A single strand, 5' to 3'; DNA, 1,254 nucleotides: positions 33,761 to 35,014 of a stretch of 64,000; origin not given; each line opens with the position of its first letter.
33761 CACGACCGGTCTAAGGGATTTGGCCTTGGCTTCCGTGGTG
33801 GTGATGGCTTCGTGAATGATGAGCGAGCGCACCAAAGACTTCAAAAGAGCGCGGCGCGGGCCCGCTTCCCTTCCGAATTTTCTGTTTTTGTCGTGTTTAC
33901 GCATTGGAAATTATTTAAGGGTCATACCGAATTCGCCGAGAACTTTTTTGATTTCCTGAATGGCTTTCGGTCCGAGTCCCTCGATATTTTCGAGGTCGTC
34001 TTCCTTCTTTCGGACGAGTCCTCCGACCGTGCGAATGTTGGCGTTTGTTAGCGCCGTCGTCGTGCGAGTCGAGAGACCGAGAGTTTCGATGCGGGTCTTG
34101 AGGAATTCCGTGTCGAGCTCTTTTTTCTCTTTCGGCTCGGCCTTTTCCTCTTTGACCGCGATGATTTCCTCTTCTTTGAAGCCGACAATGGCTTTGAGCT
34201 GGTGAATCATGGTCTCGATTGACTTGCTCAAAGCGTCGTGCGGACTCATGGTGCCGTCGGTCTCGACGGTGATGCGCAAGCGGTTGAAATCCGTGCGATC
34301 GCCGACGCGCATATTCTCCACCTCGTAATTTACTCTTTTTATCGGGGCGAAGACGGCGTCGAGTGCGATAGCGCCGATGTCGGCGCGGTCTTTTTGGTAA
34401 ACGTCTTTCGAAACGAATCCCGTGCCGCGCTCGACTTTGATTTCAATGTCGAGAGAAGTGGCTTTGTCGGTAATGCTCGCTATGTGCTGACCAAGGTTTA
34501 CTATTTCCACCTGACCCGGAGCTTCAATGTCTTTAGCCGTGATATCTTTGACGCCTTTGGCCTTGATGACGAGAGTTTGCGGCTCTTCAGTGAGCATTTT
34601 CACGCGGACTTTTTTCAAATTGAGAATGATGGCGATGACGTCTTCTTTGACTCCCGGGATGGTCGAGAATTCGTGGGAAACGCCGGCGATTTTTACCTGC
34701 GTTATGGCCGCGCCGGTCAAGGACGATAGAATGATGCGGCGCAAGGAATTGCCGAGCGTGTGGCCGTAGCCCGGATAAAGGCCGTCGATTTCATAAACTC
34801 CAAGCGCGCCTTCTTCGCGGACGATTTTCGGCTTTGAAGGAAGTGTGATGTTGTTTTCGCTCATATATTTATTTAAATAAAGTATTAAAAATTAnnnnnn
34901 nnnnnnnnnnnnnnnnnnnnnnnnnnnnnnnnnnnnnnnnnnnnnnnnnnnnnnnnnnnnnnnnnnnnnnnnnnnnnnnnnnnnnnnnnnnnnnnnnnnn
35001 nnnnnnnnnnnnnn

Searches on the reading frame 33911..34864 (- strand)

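Call 75: search_protein_families(library=pfam, max_evalue=0.0001, proteins=[window:33911-34864:-])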
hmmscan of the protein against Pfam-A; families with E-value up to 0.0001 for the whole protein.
window:33911-34864:- (317 aa): 4 families
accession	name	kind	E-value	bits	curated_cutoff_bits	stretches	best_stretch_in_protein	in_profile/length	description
PF01000.31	RNA_pol_A_bac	-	3.7e-29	101.8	33.9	1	57-172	1-118/119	RNA polymerase Rpb3/RpoA insert domain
PF01193.29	RNA_pol_L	-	2.1e-21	75.8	24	1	31-223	5-74/74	RNA polymerase Rpb3/Rpb11 dimerisation domain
PF03118.21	RNA_pol_A_CTD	-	1.9e-16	60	23.8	1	246-310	2-66/67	Bacterial RNA polymerase, alpha chain C terminal domain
PF13656.11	RNA_pol_L_2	-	3e-05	24.1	27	0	194-225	40-71/75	RNA polymerase Rpb3/Rpb11 dimerisation domain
